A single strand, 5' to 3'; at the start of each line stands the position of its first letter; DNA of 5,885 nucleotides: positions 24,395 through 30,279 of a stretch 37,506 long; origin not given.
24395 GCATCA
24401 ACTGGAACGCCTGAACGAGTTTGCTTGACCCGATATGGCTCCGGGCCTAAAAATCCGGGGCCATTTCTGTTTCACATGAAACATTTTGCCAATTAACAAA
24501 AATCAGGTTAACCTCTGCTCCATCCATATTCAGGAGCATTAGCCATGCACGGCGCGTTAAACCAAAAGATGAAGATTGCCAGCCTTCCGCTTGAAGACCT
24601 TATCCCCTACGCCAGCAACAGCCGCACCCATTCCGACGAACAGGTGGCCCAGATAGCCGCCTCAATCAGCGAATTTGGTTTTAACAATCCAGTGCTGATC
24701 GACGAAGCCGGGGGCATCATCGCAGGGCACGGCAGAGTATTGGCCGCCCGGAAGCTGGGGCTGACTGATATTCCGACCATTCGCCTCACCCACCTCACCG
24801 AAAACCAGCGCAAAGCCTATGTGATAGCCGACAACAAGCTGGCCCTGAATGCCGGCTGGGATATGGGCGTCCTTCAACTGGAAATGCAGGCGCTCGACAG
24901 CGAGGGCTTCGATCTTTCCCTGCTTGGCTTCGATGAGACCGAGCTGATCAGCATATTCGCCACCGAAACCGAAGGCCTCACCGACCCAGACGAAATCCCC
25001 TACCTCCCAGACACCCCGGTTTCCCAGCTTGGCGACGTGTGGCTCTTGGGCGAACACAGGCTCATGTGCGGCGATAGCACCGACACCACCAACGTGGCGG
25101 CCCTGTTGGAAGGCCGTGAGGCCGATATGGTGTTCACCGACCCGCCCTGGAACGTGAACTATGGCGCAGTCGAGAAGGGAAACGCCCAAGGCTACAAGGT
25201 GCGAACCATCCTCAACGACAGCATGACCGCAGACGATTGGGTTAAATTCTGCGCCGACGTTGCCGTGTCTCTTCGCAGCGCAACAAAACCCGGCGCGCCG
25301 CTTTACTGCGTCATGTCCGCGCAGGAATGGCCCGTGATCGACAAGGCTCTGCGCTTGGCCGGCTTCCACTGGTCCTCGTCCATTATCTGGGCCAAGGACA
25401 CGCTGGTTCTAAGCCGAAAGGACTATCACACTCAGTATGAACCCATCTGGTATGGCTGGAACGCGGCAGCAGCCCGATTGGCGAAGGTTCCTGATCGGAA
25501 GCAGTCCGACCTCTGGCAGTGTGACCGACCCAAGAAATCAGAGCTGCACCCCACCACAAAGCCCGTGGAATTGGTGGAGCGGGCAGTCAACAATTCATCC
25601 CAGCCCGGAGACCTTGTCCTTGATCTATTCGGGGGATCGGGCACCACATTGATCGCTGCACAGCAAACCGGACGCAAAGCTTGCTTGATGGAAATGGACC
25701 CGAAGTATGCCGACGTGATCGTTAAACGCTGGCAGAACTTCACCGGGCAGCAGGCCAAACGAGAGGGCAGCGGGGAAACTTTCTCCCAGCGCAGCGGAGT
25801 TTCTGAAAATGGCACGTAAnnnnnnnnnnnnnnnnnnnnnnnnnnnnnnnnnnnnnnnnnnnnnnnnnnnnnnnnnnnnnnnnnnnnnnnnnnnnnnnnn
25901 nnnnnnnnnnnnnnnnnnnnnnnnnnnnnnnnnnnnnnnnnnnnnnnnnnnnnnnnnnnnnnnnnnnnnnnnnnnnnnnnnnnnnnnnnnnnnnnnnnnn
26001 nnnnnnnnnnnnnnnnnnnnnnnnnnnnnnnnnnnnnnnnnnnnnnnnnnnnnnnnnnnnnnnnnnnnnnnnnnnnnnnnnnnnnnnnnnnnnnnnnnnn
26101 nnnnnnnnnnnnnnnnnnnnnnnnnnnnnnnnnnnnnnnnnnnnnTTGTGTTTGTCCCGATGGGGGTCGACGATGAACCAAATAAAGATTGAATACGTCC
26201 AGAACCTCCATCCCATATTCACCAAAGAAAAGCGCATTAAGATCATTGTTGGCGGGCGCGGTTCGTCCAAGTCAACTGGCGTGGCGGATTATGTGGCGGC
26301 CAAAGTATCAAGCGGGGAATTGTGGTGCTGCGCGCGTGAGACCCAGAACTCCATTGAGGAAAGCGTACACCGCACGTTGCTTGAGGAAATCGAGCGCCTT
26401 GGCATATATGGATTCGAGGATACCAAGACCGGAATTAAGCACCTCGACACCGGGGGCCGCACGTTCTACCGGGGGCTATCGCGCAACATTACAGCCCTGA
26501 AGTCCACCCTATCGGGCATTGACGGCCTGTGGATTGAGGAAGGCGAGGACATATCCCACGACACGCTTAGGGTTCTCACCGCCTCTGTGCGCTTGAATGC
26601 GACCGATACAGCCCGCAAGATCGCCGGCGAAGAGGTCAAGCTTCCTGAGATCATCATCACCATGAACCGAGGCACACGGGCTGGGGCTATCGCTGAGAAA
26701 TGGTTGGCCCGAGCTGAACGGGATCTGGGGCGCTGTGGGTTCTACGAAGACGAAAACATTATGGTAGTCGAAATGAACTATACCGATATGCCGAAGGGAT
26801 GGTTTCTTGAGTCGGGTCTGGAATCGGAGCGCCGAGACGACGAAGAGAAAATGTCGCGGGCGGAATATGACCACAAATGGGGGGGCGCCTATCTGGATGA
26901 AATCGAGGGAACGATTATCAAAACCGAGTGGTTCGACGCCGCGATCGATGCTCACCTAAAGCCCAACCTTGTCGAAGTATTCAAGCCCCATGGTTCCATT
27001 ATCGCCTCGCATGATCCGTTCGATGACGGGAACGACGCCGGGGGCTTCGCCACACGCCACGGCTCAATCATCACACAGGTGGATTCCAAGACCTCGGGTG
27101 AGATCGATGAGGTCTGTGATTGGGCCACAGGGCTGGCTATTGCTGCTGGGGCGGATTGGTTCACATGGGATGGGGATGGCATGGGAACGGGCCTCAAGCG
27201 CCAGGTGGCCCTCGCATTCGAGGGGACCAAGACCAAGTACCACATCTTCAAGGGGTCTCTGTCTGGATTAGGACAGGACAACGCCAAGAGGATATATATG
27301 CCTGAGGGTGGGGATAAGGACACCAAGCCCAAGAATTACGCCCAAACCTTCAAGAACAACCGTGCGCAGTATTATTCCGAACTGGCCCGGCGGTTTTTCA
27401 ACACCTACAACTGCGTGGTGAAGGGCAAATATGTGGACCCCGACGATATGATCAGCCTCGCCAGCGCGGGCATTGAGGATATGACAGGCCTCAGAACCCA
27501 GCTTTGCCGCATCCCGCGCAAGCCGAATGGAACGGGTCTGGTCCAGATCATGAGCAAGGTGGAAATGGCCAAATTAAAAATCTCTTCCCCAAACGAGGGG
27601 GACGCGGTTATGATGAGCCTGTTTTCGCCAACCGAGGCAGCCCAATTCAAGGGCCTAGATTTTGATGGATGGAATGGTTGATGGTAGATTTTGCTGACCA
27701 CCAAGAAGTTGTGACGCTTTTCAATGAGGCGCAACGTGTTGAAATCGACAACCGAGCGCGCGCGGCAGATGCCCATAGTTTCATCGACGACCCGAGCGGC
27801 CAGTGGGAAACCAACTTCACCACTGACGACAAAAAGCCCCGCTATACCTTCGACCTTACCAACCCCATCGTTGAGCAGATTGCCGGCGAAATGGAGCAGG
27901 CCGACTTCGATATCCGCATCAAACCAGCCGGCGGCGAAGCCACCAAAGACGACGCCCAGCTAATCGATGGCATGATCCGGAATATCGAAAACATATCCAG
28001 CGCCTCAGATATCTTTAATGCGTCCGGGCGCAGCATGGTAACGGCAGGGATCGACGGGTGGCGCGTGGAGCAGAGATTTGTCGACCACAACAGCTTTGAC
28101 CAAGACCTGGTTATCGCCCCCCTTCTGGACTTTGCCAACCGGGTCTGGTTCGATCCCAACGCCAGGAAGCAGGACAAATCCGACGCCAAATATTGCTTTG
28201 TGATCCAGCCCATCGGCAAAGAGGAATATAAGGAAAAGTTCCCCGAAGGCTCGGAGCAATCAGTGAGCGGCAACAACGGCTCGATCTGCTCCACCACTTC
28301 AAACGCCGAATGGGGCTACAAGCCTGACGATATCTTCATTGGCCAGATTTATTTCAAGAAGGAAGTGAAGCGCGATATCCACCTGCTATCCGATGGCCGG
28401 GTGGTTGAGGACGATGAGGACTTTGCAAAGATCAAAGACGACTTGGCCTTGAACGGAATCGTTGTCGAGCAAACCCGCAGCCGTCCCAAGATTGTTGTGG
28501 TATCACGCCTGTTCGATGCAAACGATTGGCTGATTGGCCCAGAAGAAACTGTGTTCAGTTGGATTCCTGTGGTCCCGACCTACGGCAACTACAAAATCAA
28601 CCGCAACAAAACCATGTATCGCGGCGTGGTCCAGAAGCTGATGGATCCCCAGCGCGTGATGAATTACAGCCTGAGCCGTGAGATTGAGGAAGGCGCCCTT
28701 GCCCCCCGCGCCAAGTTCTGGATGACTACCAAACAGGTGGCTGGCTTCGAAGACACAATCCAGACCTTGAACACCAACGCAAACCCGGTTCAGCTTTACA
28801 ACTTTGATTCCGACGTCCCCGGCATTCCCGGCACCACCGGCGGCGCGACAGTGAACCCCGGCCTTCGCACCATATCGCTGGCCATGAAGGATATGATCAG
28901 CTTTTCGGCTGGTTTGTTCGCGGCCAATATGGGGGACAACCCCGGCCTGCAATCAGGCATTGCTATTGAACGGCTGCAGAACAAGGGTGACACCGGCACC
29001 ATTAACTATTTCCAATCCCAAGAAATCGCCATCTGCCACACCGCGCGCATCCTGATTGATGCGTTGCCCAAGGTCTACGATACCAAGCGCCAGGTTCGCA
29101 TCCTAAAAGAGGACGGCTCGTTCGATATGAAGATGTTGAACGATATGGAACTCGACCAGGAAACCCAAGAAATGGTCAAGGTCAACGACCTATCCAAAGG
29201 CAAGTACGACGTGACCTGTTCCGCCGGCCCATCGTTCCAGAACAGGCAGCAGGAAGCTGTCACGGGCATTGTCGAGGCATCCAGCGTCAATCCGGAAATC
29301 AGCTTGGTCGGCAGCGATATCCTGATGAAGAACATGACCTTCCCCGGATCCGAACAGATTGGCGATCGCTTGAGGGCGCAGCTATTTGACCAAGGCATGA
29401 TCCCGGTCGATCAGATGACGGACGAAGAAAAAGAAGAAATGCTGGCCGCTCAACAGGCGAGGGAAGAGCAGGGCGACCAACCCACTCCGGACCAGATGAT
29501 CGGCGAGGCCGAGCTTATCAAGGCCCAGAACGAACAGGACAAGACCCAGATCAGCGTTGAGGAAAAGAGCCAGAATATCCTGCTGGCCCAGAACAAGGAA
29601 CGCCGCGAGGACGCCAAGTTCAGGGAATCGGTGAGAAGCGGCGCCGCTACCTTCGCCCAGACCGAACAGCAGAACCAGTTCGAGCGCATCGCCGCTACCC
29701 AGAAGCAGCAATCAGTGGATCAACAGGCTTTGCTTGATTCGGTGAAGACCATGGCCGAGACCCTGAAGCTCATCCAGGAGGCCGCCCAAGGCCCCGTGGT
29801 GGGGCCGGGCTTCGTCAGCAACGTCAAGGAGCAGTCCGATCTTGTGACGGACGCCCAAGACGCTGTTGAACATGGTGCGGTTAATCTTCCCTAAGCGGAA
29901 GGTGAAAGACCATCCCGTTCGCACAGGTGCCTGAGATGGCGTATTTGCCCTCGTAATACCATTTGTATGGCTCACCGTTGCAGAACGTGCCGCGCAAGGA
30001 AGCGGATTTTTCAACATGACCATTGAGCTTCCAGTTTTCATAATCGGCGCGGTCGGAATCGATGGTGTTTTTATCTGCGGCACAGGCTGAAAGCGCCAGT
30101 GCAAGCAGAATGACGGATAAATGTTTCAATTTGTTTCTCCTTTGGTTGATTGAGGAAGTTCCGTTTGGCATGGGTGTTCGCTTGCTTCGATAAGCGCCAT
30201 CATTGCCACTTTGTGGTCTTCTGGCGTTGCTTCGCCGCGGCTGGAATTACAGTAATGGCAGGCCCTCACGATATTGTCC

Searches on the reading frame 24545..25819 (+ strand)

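Call 11: search_protein_families(library=phrogs, proteins=[window:24545-25819:+], max_evalue=0.001)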
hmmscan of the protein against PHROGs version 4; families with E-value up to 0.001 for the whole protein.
window:24545-25819:+ (424 aa): 28 families (the best 25 are shown)
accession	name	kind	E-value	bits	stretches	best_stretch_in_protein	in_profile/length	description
phrog_498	-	other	8e-153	511.3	1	5-417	29-441/633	DNA methyltransferase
phrog_620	-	DNA, RNA and nucleotide metabolism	1.1e-56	193.4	1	6-150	4-147/217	ParB-like partition protein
phrog_15396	-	DNA, RNA and nucleotide metabolism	3.7e-54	185.2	1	9-143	2-136/258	ParB-like partition nuclease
phrog_67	-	other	2.8e-46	159.9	1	168-406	121-353/743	DNA methyltransferase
phrog_8071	-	DNA, RNA and nucleotide metabolism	5.9e-36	125.5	1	6-208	2-209/389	ParB-like partition protein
phrog_930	-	DNA, RNA and nucleotide metabolism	1.6e-32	114.2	1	8-135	4-130/223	ParB-like partition protein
phrog_3008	-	other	6.7e-27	95.3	1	322-417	133-232/244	DNA methyltransferase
phrog_23085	-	unknown function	4.1e-25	89.1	1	298-404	4-113/138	-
phrog_940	-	DNA, RNA and nucleotide metabolism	5.6e-25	89.4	1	8-130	3-123/388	nuclease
phrog_9353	-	unknown function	8.2e-23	82.5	1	21-141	21-141/245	-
phrog_723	-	DNA, RNA and nucleotide metabolism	7.6e-20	72.7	1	6-154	8-154/223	ParB-like partition protein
phrog_4715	-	DNA, RNA and nucleotide metabolism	4.4e-14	52.8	1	6-99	142-239/630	ParB-like partition protein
phrog_18293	-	other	1.6e-13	51.7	1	330-398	41-109/119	methyltransferase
phrog_18056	-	DNA, RNA and nucleotide metabolism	3.6e-13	50.2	1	9-98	1-89/387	ParB-like partition nuclease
phrog_6952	-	other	7.9e-12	46.4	1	334-399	113-178/181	DNA methyltransferase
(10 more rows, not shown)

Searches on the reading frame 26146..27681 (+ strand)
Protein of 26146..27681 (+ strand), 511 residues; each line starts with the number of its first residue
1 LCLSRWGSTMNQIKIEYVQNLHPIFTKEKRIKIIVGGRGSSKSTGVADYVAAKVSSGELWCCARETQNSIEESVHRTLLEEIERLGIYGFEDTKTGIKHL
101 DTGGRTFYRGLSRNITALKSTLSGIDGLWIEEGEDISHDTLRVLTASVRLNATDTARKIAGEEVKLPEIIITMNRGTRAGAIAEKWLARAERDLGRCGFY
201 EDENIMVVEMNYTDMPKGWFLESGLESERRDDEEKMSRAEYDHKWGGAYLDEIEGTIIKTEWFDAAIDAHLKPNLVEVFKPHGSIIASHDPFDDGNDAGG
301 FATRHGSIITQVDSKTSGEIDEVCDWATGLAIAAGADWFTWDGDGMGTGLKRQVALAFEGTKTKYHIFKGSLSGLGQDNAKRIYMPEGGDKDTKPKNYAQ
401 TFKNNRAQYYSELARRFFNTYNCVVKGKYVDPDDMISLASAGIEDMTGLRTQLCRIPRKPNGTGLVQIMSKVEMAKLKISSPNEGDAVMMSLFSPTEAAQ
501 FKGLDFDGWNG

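Call 11: search_protein_families(library=phrogs, proteins=[window:26146-27681:+], max_evalue=0.001)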
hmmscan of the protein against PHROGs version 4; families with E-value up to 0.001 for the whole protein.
window:26146-27681:+ (511 aa): 3 families
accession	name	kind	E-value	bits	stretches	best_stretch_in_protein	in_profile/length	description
phrog_3717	-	head and packaging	2.5e-27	97.1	1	10-152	4-151/277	terminase large subunit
phrog_2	-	head and packaging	4.6e-27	96.1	1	24-430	273-572/807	terminase large subunit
phrog_8711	-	head and packaging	0.00015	22.8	1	13-87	9-85/89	terminase large subunit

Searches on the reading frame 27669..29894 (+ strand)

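Call 10: search_protein_families(library=phrogs, proteins=[window:27669-29894:+], max_evalue=0.001)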
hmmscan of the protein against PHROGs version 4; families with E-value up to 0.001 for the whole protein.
window:27669-29894:+ (741 aa): 2 families
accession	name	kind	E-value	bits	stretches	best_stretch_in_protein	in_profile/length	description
phrog_156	-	head and packaging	4.7e-109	366.7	1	9-685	10-663/681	portal protein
phrog_14911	-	unknown function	3.4e-36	126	1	10-366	6-365/404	-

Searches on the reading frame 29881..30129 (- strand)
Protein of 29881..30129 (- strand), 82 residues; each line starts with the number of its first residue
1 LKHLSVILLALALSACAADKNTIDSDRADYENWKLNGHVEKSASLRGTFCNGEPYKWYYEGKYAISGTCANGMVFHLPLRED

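Call 40: search_protein_families(library=pfam, proteins=[window:29881-30129:-], max_evalue=0.1)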
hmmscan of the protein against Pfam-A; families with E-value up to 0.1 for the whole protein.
window:29881-30129:- (82 aa): 0 families

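Call 41: search_protein_families(library=phrogs, proteins=[window:29881-30129:-], max_evalue=0.1)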
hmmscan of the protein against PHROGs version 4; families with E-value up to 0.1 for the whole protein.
window:29881-30129:- (82 aa): 4 families
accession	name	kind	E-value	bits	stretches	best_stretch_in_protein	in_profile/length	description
phrog_3917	-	unknown function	0.0061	17.2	1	4-57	5-59/214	-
phrog_6073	-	lysis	0.015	16.6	0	48-76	36-65/67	Rz-like spanin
phrog_902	-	unknown function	0.042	15.2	1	1-47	9-56/118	-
phrog_1119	-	moron, auxiliary metabolic gene and host takeover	0.056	14.9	1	1-22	1-23/78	Cor superinfection exclusion protein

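Call 84: search_protein_families(library=ncbifam, proteins=[window:29881-30129:-], max_evalue=0.01)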
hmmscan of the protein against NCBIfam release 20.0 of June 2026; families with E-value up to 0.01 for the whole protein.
window:29881-30129:- (82 aa): 0 families
